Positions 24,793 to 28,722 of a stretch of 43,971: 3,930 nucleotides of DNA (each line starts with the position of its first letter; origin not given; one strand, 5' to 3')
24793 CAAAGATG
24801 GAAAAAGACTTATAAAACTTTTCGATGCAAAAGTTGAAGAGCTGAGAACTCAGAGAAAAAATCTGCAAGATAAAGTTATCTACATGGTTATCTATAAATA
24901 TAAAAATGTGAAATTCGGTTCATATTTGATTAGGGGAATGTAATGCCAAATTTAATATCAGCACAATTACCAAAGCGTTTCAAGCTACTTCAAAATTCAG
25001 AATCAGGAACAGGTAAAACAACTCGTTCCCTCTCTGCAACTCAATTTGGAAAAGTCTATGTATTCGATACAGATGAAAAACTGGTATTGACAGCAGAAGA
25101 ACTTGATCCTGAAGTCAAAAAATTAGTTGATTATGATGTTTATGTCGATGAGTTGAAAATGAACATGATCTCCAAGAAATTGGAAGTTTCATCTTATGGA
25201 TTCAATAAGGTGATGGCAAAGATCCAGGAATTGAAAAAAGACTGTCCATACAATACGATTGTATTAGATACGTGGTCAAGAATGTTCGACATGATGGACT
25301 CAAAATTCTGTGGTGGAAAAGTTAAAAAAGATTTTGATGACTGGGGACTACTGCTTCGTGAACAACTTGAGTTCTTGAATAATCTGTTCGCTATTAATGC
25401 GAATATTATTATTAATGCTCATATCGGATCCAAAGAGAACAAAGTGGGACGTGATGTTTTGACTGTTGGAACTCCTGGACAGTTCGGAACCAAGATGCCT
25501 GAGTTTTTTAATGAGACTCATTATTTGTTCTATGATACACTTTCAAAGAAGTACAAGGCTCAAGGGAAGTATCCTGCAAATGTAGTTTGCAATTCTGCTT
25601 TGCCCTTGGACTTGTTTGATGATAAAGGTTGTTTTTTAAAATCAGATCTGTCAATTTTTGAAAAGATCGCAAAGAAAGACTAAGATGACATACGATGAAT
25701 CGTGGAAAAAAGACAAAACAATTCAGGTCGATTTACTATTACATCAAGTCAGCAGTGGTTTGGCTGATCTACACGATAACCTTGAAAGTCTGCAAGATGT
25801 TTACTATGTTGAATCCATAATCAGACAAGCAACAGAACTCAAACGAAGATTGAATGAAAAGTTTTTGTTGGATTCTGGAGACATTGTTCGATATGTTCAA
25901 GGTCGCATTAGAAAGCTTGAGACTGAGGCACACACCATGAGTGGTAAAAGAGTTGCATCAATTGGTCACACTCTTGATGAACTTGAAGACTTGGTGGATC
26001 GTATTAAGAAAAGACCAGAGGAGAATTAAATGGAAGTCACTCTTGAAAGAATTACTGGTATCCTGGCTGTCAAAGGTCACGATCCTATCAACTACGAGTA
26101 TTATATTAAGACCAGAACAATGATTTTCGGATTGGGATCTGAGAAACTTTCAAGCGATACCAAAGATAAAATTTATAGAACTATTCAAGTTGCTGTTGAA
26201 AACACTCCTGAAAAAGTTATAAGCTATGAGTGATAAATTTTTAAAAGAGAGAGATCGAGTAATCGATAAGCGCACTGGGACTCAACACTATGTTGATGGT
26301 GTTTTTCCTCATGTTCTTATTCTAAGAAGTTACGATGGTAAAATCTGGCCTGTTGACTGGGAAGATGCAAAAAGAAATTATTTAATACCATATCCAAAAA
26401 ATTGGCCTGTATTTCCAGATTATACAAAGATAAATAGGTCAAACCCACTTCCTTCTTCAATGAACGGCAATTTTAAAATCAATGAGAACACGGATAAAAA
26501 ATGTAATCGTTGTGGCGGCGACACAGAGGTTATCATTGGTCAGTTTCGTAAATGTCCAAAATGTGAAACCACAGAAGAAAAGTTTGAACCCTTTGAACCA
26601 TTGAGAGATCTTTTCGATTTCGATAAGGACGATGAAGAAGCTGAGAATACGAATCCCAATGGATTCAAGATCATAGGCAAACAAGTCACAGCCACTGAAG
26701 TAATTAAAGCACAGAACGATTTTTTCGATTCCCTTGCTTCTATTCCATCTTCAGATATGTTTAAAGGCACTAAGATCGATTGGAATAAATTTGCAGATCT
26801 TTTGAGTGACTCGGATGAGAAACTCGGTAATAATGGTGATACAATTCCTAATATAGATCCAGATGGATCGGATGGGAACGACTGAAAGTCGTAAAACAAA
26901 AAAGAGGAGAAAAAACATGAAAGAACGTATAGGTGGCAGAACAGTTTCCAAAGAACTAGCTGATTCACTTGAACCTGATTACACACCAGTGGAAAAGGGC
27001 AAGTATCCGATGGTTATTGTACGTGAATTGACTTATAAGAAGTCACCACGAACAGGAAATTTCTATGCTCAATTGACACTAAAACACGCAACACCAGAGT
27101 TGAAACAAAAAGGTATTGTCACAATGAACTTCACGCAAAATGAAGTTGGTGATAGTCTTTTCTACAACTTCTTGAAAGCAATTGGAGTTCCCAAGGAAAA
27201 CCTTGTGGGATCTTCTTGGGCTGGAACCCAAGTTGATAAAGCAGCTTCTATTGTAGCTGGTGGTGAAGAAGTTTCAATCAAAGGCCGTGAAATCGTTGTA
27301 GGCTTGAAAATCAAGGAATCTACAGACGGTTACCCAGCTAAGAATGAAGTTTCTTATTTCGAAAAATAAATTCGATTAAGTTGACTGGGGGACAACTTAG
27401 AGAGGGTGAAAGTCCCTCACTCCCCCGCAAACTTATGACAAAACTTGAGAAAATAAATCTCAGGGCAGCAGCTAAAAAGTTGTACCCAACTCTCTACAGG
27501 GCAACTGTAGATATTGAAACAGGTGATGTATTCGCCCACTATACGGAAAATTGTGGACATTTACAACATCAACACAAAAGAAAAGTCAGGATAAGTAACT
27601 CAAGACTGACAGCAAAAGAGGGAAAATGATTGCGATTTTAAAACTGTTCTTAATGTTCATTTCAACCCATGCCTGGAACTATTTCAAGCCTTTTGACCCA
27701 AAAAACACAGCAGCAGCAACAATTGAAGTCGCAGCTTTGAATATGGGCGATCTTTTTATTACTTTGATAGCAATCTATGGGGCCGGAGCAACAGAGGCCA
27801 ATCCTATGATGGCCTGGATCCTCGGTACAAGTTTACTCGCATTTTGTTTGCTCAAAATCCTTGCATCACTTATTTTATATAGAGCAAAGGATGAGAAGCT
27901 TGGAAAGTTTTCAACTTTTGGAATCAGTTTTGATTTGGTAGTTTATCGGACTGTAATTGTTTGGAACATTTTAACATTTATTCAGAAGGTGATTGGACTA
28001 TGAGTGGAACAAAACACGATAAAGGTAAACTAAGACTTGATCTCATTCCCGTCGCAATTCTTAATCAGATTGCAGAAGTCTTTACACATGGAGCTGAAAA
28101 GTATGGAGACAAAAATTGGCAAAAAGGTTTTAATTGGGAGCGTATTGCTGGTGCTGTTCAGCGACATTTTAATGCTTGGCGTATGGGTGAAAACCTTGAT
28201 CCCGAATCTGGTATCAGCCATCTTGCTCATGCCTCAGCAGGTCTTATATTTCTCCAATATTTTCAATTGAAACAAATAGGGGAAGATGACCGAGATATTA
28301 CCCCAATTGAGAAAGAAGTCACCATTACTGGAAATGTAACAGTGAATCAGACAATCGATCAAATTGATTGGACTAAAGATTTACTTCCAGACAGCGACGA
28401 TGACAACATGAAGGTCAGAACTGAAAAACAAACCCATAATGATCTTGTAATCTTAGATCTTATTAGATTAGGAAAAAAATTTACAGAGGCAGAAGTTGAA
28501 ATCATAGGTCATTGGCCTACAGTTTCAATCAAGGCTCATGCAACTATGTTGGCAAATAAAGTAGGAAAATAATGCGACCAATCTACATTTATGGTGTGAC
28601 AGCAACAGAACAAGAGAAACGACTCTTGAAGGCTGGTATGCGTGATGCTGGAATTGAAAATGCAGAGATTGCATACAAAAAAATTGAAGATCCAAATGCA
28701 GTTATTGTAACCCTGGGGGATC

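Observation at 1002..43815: Hyper-abundant, strand-symmetric 8/9-mer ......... dispersed through the whole genome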

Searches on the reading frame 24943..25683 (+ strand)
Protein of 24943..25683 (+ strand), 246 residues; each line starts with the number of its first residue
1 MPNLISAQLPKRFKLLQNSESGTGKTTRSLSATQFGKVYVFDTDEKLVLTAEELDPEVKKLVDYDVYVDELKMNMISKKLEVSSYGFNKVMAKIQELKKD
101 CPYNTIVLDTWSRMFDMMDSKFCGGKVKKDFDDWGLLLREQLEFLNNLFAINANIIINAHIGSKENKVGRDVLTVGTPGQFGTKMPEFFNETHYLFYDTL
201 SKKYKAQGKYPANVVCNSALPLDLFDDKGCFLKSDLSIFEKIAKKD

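Call 35: search_protein_families(library=phrogs, proteins=[window:24943-25683:+], max_evalue=0.01)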
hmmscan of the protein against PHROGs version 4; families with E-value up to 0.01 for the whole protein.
window:24943-25683:+ (246 aa): 3 families
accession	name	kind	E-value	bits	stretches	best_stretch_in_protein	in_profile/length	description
phrog_124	-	DNA, RNA and nucleotide metabolism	1.8e-13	51.6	1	20-201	51-213/382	Sak4-like ssDNA annealing protein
phrog_1366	-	unknown function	0.00054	20.6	1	20-157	22-151/307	-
phrog_2872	-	DNA, RNA and nucleotide metabolism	0.0059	17.2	0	20-166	10-137/219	Sak4-like ssDNA annealing protein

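Call 67: search_protein_families(library=ncbifam, proteins=[window:24943-25683:+], max_evalue=0.01)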
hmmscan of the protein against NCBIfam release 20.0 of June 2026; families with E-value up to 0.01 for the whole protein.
window:24943-25683:+ (246 aa): 0 families

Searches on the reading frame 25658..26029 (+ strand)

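Call 35: search_protein_families(library=phrogs, proteins=[window:25658-26029:+], max_evalue=0.01)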
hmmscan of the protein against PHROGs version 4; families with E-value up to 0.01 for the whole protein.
window:25658-26029:+ (123 aa): 0 families

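Call 67: search_protein_families(library=ncbifam, proteins=[window:25658-26029:+], max_evalue=0.01)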
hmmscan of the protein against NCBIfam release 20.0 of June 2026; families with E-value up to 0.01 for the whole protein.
window:25658-26029:+ (123 aa): 1 family
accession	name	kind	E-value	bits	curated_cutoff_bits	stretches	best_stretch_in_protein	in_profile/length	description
NF045650.1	CD1247_Nterm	equivalog_domain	0.0024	18.5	30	0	77-122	5-50/70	CD1247 N-terminal domain-containing protein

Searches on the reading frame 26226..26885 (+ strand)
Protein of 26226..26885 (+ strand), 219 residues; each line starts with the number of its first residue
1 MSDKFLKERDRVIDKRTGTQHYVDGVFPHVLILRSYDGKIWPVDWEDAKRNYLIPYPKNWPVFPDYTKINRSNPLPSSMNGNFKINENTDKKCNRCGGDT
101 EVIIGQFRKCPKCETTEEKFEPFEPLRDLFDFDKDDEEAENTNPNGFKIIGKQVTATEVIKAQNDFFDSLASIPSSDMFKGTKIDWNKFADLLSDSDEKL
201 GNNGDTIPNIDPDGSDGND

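Call 35: search_protein_families(library=phrogs, proteins=[window:26226-26885:+], max_evalue=0.01)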
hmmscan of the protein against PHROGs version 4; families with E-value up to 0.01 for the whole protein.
window:26226-26885:+ (219 aa): 0 families

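Call 41: search_protein_families(library=pfam, proteins=[window:26226-26885:+], max_evalue=0.1)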
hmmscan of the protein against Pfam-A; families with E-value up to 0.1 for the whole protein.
window:26226-26885:+ (219 aa): 4 families
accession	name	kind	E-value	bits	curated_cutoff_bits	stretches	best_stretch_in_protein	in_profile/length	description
PF20376.4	DUF6671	-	0.03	14.6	23.8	1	79-122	158-201/217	Domain of unknown function (DUF6671)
PF17032.10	Zn_ribbon_15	-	0.036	15.3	28.9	1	67-113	29-72/73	zinc-ribbon family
PF12773.13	DZR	-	0.055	14.1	27.3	1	86-116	8-33/45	Double zinc ribbon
PF00684.25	DnaJ_CXXCXGXG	-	0.057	14.1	32.7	1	88-115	39-63/65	DnaJ central domain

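Call 67: search_protein_families(library=ncbifam, proteins=[window:26226-26885:+], max_evalue=0.01)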
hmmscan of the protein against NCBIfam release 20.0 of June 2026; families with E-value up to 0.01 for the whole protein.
window:26226-26885:+ (219 aa): 0 families

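Call 69: search_solved_structures(query=window:26226-26885:+, max_evalue=1)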
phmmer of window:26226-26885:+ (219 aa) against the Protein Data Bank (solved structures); distinct sequences matched with E-value up to 1: 4.
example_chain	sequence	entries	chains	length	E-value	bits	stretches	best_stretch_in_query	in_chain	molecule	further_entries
9pw1_A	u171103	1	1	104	0.44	13.6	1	91-116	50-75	BaDTF3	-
9pw2_A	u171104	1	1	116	0.54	13.3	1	91-116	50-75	BaDTF3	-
9k3e_B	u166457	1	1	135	0.67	13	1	92-115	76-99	YD repeat protein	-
9pw0_A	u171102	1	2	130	0.67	13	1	92-116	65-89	YD repeat protein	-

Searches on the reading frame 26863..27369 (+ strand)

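Call 35: search_protein_families(library=phrogs, proteins=[window:26863-27369:+], max_evalue=0.01)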
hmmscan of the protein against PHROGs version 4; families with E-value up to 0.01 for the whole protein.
window:26863-27369:+ (168 aa): 0 families

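Call 41: search_protein_families(library=pfam, proteins=[window:26863-27369:+], max_evalue=0.1)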
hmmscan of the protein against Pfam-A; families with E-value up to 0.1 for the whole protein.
window:26863-27369:+ (168 aa): 0 families

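Call 67: search_protein_families(library=ncbifam, proteins=[window:26863-27369:+], max_evalue=0.01)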
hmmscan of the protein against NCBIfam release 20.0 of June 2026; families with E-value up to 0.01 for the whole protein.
window:26863-27369:+ (168 aa): 1 family
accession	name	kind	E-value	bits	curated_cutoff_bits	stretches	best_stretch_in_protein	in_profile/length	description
NF002582.0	PRK02234.1-3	equivalog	0.0096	15.9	348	0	38-106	88-155/201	Holliday junction resolvase RecU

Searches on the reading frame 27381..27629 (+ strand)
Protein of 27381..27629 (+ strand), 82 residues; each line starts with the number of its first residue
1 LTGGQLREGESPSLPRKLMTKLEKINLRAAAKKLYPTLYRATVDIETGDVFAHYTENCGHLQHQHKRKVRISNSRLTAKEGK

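Call 104: search_protein_families(library=phrogs, proteins=[window:27381-27629:+], max_evalue=0.01)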
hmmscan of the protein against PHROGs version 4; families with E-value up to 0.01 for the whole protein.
window:27381-27629:+ (82 aa): 1 family
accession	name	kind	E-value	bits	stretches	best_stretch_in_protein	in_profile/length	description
phrog_13150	-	tail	0.0026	18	1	31-74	131-174/371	tail protein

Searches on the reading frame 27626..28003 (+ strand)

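Call 35: search_protein_families(library=phrogs, proteins=[window:27626-28003:+], max_evalue=0.01)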
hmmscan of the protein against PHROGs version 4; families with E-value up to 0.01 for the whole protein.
window:27626-28003:+ (125 aa): 0 families

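Call 41: search_protein_families(library=pfam, proteins=[window:27626-28003:+], max_evalue=0.1)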
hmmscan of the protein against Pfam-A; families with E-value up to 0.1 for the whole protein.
window:27626-28003:+ (125 aa): 1 family
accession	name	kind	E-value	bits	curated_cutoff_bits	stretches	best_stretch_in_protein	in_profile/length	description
PF18902.5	DUF5658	-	5.3e-13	50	25.2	1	37-115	2-82/82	Domain of unknown function (DUF5658)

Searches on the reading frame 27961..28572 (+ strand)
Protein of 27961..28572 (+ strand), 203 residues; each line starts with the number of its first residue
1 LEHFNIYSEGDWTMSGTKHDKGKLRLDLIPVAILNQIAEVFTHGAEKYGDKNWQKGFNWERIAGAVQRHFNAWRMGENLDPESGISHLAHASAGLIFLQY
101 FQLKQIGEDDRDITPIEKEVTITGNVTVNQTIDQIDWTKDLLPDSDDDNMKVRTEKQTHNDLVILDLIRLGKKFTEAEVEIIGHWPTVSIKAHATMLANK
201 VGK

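Call 41: search_protein_families(library=pfam, proteins=[window:27961-28572:+], max_evalue=0.1)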
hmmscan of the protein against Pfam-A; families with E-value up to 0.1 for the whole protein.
window:27961-28572:+ (203 aa): 1 family
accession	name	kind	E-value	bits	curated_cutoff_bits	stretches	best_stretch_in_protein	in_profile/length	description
PF18909.5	dGTP_diPhyd_N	-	3.1e-31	107.7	27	1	15-111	3-99/99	dATP/dGTP diphosphohydrolase, N-terminal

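Call 104: search_protein_families(library=phrogs, proteins=[window:27961-28572:+], max_evalue=0.01)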
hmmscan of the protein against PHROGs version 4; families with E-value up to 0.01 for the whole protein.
window:27961-28572:+ (203 aa): 11 families
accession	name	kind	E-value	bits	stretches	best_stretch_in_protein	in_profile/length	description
phrog_801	-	DNA, RNA and nucleotide metabolism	1.9e-39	137.6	1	11-149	95-236/476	dATP / dGTP pyrophosphohydrolase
phrog_2252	-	lysis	1.3e-29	104.8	1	16-162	105-245/285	endolysin; inhibits RNA polymerase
phrog_11257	-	unknown function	1.3e-24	88.3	1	15-129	12-126/200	-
phrog_37590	-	unknown function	5.1e-24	86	1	15-123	44-163/341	-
phrog_19680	-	unknown function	1e-21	78.9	1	14-105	88-183/188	-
phrog_5332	-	unknown function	1.1e-21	78.3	1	16-91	113-190/215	-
phrog_16254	-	unknown function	3.2e-21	77.1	1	14-127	17-128/377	-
phrog_5033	-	lysis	3.4e-15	57.4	1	14-93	76-159/178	endolysin; inhibits RNA polymerase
phrog_18716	-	unknown function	3.2e-10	41.2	1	20-81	20-81/114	-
phrog_31158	-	unknown function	7.6e-07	30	1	15-103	12-95/224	-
phrog_31336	-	unknown function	0.00037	20.5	1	14-77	263-326/359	-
